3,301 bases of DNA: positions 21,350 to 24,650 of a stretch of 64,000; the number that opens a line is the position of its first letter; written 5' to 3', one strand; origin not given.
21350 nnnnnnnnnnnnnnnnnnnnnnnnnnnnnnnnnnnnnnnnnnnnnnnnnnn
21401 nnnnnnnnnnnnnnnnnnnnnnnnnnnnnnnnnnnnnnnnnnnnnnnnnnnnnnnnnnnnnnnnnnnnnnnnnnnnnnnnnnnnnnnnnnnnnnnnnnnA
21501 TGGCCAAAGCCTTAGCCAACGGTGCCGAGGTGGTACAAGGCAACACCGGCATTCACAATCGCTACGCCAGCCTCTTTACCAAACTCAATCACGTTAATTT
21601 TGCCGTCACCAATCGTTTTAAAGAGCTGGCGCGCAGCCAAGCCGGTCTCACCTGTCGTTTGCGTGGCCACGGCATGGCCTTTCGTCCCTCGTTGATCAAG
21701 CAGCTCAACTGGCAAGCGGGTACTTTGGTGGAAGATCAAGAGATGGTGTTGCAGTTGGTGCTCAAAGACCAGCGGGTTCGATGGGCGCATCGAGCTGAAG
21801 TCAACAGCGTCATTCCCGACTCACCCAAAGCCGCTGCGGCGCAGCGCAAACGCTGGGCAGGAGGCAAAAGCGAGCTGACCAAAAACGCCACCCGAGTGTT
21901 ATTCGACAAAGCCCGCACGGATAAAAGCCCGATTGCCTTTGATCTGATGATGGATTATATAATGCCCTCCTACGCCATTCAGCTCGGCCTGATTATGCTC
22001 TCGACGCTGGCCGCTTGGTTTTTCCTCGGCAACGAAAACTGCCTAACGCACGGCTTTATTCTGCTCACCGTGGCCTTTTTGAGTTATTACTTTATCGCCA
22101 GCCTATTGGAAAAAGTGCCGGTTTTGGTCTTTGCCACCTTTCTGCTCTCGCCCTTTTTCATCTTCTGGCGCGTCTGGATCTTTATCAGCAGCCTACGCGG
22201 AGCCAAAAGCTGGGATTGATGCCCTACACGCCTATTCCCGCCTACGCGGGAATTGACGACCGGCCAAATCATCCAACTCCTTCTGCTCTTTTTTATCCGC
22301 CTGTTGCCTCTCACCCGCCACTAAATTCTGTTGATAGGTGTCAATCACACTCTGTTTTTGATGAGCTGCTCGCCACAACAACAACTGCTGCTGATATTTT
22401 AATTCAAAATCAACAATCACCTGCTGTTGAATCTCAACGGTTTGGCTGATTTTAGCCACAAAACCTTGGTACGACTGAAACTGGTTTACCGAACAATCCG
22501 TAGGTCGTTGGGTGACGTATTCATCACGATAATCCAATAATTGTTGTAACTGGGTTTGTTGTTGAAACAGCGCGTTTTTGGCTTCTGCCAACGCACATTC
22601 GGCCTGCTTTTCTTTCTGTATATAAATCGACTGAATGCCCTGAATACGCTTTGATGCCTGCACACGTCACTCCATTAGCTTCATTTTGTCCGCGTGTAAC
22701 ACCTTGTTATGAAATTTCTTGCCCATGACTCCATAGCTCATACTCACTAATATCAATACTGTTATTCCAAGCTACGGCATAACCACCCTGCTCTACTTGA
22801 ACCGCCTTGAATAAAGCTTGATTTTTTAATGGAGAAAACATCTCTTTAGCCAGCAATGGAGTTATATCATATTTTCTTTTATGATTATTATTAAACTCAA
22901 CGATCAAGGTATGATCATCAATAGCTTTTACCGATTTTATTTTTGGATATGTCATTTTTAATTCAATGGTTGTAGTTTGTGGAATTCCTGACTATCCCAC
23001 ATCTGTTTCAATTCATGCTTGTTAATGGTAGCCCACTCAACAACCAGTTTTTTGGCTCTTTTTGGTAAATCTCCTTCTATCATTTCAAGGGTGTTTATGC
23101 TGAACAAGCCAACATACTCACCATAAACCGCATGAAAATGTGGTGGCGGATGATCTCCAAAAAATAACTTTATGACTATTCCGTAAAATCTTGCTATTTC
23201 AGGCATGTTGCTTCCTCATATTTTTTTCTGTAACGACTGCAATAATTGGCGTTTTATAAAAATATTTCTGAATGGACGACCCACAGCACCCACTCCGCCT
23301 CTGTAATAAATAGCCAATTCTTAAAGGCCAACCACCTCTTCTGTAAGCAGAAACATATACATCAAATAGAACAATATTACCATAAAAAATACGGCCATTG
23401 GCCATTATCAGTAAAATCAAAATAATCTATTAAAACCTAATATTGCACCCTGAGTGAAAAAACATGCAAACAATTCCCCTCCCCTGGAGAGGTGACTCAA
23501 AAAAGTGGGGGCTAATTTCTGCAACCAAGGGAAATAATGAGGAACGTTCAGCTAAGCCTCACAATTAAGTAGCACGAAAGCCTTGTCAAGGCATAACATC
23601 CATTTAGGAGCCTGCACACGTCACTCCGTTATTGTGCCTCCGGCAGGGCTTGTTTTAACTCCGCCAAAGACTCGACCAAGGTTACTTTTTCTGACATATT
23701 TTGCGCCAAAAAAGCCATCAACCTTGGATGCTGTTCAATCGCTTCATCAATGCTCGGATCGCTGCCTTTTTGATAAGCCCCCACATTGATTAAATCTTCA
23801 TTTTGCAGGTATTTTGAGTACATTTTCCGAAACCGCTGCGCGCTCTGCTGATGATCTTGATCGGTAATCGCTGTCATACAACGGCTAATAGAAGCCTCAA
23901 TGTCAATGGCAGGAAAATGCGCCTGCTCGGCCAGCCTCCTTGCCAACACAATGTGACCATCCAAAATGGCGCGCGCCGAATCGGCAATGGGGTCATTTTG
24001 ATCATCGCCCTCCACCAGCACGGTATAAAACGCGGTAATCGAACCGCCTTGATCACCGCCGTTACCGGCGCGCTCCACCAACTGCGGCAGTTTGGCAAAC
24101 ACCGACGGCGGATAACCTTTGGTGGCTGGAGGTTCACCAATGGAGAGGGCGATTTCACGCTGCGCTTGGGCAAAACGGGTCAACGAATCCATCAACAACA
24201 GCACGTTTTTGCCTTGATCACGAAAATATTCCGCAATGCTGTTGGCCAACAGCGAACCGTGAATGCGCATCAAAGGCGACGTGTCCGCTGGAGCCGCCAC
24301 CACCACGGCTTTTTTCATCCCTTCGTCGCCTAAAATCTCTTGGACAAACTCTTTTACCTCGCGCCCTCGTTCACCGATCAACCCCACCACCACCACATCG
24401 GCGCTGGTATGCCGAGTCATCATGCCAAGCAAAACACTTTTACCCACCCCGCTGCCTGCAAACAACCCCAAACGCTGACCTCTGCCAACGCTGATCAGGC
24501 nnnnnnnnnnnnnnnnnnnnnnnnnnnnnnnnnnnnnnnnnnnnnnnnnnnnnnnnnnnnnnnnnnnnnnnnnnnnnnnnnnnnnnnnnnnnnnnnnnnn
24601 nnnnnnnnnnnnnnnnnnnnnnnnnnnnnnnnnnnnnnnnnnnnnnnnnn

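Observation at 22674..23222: The DUF4160/DUF2442 pair appears to be an escaped integron gene cassette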

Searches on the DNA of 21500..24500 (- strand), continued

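Call 85: search_rna_families(source=L014, start=9400, end=12500, threshold=evalue, max_evalue=1)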
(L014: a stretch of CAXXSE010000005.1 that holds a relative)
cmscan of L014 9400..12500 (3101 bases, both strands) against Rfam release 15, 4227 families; matches with E-value up to 1: 5.
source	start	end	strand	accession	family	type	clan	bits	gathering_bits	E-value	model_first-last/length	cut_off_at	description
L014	11093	11259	-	RF02001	group-II-D1D4-3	Intron;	CL00102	76.5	32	8.3e-15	1-170/170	no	Group II catalytic intron D1-D4-3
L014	10546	10615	-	RF00029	Intron_gpII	Intron;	-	49.3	40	5.6e-08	1-77/77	no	Group II catalytic intron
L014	10581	10616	-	RF04357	Plastid-ndhA-ndhB-2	Intron;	CL00155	28.9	53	0.0012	1-41/41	no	Plastid-ndhA-ndhB-2 group II-D5 intron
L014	9912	9974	-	RF03401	mir-1323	Gene; miRNA;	-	22.9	98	0.11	1-73/73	no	mir-1323 microRNA precursor family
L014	9911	9974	-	RF00665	mir-290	Gene; miRNA;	CL00096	21.9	51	0.44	1-70/70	no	mir-290 microRNA precursor family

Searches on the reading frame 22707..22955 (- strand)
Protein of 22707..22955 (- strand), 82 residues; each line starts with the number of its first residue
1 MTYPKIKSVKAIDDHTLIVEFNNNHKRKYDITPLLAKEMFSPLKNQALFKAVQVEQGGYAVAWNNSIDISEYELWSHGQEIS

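Call 3: search_protein_families(library=pfam, proteins=[window:22707-22955:-], max_evalue=0.01)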
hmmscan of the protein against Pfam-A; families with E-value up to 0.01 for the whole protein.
window:22707-22955:- (82 aa): 1 family
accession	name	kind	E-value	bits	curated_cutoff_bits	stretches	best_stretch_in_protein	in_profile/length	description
PF10387.14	DUF2442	-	2.2e-12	47.4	23.9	1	6-76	1-68/72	Protein of unknown function (DUF2442)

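Call 57: search_protein_families(library=ncbifam, proteins=[window:22707-22955:-], max_evalue=0.001)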
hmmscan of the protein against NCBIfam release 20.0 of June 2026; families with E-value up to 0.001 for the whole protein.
window:22707-22955:- (82 aa): 0 families

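Call 70: search_solved_structures(query=window:22707-22955:-, max_evalue=1)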
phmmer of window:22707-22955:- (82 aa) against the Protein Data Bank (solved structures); distinct sequences matched with E-value up to 1: 1.
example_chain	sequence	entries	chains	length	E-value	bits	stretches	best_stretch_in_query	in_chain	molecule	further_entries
4txd_A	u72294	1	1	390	0.38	14.5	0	29-72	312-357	Csc2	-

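Call 72: find_encoding_contigs(protein=window:22707-22955:-, flank=3000, max_places=10)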
Protein window:22707-22955:- (82 aa): 1 contig read that carries it; 1 place shown.
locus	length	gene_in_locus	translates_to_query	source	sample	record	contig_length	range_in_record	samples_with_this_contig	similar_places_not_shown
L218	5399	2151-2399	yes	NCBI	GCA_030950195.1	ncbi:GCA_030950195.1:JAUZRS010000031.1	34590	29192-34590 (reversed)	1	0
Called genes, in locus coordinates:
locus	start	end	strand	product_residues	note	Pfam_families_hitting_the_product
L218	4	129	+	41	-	PF02108:FliH (weak)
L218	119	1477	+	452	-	PF00006:ATP-synt_ab, PF18269:T3SS_ATPase_C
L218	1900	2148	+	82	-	PF13711:DUF4160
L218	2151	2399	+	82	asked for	PF10387:DUF2442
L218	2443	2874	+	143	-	PF02050:FliJ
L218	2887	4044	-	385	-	PF00535:Glycos_transf_2, PF13641:Glyco_tranf_2_3, PF13632:Glyco_trans_2_3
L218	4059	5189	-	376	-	PF13477:Glyco_trans_4_2 (weak), PF13439:Glyco_transf_4, PF13579:Glyco_trans_4_4, PF00534:Glycos_transf_1, PF13692:Glyco_trans_1_4, PF13524:Glyco_trans_1_2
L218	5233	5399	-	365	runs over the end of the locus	PF13439:Glyco_transf_4, PF13579:Glyco_trans_4_4, PF20706:GT4-conflict, PF00534:Glycos_transf_1, PF13692:Glyco_trans_1_4, PF13524:Glyco_trans_1_2 (weak)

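Call 81: search_protein_families(library=padloc, proteins=[window:22707-22955:-], max_evalue=0.01)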
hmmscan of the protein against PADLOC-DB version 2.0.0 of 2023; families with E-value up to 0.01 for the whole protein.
window:22707-22955:- (82 aa): 0 families
